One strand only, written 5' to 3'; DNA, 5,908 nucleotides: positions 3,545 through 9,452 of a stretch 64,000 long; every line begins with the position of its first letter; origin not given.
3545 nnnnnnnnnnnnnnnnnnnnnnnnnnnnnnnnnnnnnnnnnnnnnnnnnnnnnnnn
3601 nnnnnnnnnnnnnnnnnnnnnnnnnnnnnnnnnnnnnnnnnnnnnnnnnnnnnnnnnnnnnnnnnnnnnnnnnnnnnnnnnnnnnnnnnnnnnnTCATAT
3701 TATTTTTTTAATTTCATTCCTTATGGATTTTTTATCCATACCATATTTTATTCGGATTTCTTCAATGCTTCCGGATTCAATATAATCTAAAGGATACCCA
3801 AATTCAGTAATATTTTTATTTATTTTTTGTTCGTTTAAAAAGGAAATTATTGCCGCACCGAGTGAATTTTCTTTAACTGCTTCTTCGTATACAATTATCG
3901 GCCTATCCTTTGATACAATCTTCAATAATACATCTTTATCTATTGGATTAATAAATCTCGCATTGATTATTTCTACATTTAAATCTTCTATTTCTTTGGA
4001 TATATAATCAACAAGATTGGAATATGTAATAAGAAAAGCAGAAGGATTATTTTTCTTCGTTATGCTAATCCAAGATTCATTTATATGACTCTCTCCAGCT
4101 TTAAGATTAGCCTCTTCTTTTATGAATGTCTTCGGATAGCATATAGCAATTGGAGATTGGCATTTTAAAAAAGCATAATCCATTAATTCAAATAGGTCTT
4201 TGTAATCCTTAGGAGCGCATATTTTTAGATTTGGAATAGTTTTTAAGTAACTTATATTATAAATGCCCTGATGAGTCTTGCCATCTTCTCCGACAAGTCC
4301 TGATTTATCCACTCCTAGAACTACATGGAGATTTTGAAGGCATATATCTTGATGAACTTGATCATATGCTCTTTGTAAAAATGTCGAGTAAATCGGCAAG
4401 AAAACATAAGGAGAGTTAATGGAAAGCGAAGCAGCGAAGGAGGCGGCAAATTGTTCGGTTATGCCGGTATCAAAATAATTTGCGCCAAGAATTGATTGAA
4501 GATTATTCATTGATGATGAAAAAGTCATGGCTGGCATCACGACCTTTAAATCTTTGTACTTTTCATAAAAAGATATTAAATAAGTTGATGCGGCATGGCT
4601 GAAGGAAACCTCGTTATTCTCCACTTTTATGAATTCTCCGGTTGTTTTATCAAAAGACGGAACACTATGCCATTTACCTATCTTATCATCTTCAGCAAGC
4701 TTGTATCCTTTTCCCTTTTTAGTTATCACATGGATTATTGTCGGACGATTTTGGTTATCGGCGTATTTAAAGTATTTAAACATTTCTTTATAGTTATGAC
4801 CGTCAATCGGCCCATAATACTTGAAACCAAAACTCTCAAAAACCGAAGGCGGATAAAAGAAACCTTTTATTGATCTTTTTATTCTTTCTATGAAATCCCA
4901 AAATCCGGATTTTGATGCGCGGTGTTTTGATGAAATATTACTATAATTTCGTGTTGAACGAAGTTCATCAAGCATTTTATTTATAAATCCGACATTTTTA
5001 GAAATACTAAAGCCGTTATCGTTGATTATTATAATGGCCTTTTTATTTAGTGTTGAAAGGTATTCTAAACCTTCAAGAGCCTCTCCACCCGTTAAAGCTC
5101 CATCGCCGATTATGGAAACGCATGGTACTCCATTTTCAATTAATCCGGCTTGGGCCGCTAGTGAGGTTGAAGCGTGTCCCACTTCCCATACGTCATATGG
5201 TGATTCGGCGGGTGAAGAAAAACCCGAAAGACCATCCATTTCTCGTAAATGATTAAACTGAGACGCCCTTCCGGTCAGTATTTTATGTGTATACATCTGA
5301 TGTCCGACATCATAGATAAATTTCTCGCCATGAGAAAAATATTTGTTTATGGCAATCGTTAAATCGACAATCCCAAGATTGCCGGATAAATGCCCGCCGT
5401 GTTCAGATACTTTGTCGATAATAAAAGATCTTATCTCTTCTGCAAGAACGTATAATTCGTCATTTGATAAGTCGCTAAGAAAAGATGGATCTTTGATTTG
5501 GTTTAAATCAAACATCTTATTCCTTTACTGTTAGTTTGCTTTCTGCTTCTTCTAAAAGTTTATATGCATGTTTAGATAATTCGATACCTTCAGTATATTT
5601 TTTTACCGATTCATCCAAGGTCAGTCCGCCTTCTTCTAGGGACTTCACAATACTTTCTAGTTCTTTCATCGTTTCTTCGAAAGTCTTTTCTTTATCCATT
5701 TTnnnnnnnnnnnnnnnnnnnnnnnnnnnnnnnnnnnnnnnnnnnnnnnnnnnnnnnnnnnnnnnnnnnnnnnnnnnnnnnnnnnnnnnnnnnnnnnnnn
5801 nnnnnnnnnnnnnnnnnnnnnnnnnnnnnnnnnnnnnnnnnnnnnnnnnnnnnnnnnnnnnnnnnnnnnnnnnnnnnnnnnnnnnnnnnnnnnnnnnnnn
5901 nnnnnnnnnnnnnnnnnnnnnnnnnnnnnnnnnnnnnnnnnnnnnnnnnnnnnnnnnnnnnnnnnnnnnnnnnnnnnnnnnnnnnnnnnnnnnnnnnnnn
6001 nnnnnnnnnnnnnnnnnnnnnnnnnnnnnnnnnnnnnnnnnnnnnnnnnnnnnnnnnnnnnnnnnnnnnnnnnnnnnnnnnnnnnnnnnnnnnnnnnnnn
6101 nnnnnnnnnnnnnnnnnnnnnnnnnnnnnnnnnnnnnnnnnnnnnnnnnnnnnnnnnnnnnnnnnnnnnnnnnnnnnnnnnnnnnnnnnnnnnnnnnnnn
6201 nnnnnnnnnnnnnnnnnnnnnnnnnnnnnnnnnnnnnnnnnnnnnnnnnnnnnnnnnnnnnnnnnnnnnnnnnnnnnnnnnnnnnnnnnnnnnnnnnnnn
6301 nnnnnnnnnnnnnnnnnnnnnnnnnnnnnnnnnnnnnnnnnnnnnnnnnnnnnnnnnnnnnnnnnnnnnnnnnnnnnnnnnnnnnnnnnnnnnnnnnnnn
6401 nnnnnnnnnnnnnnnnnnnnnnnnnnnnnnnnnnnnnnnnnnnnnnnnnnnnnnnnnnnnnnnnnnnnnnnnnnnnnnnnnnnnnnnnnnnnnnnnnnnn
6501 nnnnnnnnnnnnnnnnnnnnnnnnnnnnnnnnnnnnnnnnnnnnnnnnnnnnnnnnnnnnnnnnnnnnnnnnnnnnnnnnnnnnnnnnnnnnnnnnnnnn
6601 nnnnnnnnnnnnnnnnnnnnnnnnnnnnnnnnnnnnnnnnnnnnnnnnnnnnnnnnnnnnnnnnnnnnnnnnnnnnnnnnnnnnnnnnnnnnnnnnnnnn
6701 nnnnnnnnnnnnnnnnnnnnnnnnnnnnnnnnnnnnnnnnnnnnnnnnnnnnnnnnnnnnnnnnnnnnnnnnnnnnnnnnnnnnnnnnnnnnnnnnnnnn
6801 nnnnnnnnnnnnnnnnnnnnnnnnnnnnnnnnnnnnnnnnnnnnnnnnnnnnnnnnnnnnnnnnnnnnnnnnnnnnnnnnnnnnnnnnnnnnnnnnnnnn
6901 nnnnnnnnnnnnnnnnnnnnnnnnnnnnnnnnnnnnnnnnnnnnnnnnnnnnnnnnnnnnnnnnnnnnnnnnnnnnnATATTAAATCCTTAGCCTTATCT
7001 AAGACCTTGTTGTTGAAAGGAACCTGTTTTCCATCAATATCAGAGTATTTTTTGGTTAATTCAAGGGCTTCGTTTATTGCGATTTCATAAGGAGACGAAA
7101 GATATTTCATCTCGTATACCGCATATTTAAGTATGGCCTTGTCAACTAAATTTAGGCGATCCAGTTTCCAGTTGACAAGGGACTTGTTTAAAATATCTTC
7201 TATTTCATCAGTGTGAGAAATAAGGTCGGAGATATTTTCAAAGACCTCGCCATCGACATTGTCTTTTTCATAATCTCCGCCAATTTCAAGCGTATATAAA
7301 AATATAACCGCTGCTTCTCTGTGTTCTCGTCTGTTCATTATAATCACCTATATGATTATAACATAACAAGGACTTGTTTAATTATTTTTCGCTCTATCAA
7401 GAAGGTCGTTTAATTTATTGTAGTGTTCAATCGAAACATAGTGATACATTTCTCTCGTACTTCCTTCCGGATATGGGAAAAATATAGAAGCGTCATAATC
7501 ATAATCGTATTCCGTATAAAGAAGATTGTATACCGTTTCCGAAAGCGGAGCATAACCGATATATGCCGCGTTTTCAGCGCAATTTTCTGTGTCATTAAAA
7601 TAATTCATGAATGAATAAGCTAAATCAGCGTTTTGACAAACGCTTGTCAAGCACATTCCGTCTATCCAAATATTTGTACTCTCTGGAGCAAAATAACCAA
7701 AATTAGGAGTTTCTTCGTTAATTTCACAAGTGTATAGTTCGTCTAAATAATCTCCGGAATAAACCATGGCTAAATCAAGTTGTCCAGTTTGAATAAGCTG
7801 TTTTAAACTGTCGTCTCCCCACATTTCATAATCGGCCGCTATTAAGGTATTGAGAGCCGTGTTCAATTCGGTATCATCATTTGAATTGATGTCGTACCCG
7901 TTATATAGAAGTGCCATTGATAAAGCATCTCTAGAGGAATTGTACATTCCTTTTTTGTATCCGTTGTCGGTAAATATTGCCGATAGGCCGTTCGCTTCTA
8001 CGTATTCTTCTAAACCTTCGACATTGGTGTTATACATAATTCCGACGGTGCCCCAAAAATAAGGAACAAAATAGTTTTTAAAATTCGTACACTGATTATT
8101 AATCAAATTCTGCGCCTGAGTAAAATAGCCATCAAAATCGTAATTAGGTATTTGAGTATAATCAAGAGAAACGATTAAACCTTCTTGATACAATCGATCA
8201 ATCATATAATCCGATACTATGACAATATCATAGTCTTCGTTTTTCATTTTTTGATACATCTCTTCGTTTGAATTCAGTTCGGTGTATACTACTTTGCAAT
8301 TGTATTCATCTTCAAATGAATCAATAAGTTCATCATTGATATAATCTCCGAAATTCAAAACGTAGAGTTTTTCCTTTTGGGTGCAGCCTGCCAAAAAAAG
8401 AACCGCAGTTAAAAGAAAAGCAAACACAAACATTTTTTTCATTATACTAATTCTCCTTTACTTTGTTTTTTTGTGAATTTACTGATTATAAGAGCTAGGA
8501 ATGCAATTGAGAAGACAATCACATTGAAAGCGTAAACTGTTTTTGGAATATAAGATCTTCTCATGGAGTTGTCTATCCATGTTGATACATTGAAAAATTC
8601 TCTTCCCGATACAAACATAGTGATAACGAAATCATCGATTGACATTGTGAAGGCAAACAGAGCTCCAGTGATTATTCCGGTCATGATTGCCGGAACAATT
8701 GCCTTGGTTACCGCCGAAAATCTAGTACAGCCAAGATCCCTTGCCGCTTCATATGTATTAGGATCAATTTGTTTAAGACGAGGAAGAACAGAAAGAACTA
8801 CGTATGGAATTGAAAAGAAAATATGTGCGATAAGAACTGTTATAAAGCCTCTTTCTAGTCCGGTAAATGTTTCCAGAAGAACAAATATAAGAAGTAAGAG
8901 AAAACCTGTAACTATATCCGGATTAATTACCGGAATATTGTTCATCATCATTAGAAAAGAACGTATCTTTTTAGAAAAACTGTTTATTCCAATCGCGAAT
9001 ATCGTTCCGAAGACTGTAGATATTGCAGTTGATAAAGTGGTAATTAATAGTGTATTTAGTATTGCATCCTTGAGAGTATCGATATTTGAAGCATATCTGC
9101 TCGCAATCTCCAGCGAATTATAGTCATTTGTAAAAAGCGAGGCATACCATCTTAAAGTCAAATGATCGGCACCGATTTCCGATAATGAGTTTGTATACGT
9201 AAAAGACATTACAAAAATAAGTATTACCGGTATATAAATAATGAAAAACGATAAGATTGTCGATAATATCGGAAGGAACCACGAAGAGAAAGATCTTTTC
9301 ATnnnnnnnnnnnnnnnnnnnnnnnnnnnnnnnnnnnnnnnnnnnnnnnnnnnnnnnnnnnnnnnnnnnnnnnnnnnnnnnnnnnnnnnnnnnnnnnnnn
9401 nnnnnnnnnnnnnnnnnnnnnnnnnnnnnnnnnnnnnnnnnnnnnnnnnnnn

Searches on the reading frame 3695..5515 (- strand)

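Call 75: search_protein_families(library=pfam, proteins=[window:3695-5515:-], max_evalue=0.00001)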
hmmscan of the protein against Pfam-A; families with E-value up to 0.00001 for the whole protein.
window:3695-5515:- (606 aa): 3 families
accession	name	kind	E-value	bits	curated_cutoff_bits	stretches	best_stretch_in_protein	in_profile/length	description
PF13292.11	DXP_synthase_N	-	1.4e-86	290.6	21.2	1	4-265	1-274/274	1-deoxy-D-xylulose-5-phosphate synthase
PF02779.29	Transket_pyr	-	1e-24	87.6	27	1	313-463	13-170/174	Transketolase, pyrimidine binding domain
PF02780.25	Transketolase_C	-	1.6e-15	57.6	25.9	1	488-598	7-124/124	Transketolase, C-terminal domain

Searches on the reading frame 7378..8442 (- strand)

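Call 75: search_protein_families(library=pfam, proteins=[window:7378-8442:-], max_evalue=0.00001)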
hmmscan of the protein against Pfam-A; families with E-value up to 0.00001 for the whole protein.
window:7378-8442:- (354 aa): 4 families
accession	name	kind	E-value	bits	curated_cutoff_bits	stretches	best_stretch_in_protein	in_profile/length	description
PF13416.11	SBP_bac_8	-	1.1e-20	75.1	27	1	38-305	1-266/279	Bacterial extracellular solute-binding protein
PF01547.30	SBP_bac_1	-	1.1e-10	42.4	26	1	38-286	12-304/307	Bacterial extracellular solute-binding protein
PF02030.20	Lipoprotein_8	-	2.6e-08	33.5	20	1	2-99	5-99/493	Hypothetical lipoprotein (MG045 family)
PF13343.11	SBP_bac_6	-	1.4e-06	28.4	24.6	1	71-299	4-218/245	Bacterial extracellular solute-binding protein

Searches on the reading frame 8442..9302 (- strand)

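Call 75: search_protein_families(library=pfam, proteins=[window:8442-9302:-], max_evalue=0.00001)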
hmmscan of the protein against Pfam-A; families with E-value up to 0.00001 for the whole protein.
window:8442-9302:- (286 aa): 1 family
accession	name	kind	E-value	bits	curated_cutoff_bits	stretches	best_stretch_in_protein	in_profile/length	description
PF00528.27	BPD_transp_1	-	4.6e-16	59.5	26.4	1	96-272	2-173/184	Binding-protein-dependent transport system inner membrane component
